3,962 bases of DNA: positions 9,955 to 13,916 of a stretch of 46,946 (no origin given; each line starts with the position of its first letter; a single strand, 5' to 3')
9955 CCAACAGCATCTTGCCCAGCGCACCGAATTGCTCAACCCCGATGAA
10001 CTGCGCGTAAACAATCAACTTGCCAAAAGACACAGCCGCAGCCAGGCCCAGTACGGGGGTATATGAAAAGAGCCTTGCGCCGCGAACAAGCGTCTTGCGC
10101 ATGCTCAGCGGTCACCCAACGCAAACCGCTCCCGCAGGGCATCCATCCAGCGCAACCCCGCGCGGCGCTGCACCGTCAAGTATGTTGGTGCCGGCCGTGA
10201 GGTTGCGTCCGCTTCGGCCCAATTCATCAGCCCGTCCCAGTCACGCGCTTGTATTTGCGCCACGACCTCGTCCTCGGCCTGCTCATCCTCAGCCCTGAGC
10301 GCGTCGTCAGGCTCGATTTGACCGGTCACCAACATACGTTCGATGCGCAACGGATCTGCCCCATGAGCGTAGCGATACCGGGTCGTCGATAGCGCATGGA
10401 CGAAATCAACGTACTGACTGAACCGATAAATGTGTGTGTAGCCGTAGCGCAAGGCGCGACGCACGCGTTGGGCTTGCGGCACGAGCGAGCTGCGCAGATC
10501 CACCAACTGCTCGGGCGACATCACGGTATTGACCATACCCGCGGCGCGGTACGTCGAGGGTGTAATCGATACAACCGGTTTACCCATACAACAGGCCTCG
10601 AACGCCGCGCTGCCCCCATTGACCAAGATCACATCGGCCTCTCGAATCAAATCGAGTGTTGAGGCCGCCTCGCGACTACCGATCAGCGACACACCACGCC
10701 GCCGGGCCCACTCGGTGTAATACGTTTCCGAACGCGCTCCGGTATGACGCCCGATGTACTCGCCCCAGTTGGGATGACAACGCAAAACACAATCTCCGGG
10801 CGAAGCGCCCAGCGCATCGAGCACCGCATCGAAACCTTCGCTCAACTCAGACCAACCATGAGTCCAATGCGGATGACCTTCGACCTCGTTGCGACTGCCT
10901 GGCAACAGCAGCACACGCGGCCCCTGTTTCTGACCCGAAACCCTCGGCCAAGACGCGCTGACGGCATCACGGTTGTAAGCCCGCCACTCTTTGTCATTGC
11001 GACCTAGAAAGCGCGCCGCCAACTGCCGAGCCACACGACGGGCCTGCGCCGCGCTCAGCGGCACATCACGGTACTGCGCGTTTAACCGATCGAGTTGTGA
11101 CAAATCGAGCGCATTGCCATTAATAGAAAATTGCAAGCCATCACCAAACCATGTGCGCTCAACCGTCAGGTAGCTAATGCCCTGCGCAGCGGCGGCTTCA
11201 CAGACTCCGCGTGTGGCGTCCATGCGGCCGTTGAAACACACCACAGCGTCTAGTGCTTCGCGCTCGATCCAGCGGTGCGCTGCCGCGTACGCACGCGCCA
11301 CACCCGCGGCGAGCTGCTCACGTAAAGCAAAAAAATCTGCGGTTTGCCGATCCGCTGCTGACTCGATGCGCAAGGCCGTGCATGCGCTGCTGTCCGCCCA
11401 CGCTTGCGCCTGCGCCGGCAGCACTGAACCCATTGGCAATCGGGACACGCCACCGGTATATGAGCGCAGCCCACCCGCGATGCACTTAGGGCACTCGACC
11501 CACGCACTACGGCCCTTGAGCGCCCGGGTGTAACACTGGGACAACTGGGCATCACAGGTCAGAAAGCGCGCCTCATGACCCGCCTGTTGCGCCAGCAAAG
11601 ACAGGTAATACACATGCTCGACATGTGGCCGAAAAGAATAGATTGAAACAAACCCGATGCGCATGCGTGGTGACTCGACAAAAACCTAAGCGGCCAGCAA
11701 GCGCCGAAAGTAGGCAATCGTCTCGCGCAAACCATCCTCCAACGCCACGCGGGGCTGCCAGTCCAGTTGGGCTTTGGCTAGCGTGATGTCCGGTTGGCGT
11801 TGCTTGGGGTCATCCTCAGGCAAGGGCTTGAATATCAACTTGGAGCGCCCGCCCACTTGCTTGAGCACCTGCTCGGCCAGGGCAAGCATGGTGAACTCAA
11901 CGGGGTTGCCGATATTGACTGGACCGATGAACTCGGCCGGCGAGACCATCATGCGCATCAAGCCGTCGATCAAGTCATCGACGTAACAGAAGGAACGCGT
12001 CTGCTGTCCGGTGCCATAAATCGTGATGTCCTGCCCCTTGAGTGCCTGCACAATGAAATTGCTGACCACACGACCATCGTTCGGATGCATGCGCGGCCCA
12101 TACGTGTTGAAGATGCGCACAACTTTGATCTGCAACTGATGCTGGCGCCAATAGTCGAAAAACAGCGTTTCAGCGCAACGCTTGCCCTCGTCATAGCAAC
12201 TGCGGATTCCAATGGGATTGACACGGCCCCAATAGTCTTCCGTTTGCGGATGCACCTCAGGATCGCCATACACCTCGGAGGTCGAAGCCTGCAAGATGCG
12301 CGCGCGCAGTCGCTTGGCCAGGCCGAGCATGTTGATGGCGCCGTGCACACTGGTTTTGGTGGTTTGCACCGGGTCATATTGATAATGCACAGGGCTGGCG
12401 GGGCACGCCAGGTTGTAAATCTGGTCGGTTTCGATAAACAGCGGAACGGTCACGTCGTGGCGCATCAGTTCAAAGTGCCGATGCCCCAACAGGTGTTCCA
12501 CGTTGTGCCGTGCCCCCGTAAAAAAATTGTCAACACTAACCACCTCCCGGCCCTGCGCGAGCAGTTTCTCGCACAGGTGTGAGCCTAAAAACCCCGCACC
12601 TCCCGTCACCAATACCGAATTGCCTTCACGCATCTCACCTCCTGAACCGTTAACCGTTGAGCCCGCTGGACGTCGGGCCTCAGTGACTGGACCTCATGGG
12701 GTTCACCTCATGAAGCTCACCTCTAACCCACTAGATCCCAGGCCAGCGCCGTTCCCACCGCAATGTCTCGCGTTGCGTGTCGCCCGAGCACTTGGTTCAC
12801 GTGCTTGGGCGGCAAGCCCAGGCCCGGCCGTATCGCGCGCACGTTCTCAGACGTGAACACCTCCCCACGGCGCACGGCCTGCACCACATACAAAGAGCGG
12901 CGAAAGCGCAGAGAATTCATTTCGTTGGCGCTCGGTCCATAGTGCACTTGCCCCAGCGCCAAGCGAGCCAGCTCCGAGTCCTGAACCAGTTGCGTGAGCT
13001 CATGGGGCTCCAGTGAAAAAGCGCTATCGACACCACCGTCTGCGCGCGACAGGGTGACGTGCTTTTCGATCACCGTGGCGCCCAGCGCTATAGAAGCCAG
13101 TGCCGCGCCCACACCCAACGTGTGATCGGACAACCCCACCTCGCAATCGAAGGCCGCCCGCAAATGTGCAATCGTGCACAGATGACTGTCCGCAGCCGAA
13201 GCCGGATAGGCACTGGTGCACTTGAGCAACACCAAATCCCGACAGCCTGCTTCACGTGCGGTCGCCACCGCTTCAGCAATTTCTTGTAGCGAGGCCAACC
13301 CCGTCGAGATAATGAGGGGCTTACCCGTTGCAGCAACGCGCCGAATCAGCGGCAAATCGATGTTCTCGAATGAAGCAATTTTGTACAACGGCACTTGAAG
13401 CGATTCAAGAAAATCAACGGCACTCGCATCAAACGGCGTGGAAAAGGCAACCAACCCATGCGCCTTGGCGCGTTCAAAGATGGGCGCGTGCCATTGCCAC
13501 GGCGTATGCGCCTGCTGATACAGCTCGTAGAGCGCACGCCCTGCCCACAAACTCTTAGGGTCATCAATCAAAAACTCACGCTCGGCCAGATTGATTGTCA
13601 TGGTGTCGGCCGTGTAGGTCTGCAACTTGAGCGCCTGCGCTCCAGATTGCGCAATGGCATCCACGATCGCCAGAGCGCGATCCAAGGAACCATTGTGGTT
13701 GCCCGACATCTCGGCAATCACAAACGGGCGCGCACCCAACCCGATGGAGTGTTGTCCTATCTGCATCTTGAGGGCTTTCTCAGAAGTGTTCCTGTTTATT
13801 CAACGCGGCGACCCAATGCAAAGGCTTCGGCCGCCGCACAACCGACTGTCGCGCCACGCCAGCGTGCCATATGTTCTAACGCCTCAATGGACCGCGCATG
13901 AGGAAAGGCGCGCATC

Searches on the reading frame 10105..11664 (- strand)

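Call 37: search_protein_families(library=pfam, proteins=[window:10105-11664:-], max_evalue=0.001)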
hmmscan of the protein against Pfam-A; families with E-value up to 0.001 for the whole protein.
window:10105-11664:- (519 aa): 1 family
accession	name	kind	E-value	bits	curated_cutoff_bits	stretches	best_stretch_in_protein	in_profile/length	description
PF02350.25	Epimerase_2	-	0.00023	20.6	30.6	1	264-379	189-296/347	UDP-N-acetylglucosamine 2-epimerase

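Call 64: search_protein_families(library=ncbifam, proteins=[window:10105-11664:-], max_evalue=0.01)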
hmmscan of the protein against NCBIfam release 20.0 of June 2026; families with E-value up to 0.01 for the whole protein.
window:10105-11664:- (519 aa): 2 families
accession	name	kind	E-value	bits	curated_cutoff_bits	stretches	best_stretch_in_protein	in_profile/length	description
TIGR04396.2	surf_polysacc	subfamily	0.0044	16.2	125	1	316-372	239-293/427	surface carbohydrate biosynthesis protein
TIGR03590.1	PseG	equivalog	0.0047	16.6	153.55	1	335-368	235-268/280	UDP-2,4-diacetamido-2,4,6-trideoxy-beta-L-altropyranose hydrolase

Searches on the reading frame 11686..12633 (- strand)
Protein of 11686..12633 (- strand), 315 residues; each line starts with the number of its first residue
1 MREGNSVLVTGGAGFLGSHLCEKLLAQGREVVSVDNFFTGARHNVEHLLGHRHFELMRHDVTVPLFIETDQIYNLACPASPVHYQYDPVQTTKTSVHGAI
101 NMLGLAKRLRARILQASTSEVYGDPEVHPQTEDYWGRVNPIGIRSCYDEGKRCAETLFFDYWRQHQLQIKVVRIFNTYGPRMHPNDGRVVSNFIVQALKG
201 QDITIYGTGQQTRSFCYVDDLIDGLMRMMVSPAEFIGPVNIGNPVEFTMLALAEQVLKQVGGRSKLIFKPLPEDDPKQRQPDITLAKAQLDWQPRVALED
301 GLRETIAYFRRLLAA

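Call 37: search_protein_families(library=pfam, proteins=[window:11686-12633:-], max_evalue=0.001)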
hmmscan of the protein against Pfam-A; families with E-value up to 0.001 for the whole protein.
window:11686-12633:- (315 aa): 6 families
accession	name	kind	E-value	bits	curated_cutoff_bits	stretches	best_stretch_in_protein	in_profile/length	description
PF16363.11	GDP_Man_Dehyd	-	1.5e-50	173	27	1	8-305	1-332/332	GDP-mannose 4,6 dehydratase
PF01370.27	Epimerase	-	6.2e-49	167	20.9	1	7-242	1-240/240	NAD dependent epimerase/dehydratase family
PF07993.18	NAD_binding_4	-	7.4e-11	42.1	20.1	1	68-197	88-225/258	Male sterility protein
PF01073.25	3Beta_HSD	-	2.8e-07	30.3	22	1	8-221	1-221/280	3-beta hydroxysteroid dehydrogenase/isomerase family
PF04321.23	RmlD_sub_bind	-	0.00016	21.3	27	1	7-265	3-236/287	RmlD substrate binding domain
PF02719.21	Polysacc_synt_2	-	0.00018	21.2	20.2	0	7-32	1-26/293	Polysaccharide biosynthesis protein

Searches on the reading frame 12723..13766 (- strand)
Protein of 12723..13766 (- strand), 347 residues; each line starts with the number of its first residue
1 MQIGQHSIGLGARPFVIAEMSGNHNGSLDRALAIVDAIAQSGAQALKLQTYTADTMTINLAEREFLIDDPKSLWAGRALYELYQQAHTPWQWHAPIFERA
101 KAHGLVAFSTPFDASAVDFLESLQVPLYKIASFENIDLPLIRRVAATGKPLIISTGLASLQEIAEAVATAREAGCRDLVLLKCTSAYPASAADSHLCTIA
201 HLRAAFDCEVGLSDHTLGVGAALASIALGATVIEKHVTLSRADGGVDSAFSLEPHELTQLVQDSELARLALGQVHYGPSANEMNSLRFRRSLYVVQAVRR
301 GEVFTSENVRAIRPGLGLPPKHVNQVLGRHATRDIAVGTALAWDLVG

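Call 37: search_protein_families(library=pfam, proteins=[window:12723-13766:-], max_evalue=0.001)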
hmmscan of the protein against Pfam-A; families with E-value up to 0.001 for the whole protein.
window:12723-13766:- (347 aa): 2 families
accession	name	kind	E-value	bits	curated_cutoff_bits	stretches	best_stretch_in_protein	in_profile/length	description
PF03102.20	NeuB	-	1.5e-83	280.4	22.1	1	34-274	1-239/241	NeuB family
PF08666.17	SAF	-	4e-11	43.7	21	1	289-345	1-61/63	SAF domain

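Call 64: search_protein_families(library=ncbifam, proteins=[window:12723-13766:-], max_evalue=0.01)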
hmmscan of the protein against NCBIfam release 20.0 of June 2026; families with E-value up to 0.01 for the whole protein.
window:12723-13766:- (347 aa): 2 families
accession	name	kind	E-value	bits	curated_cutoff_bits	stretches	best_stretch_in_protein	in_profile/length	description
TIGR03586.1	PseI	equivalog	1.3e-147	491.2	340.25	1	14-341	2-327/327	pseudaminic acid synthase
TIGR03569.1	NeuB_NnaB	equivalog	1.6e-85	287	399.65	1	14-340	1-328/329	N-acetylneuraminate synthase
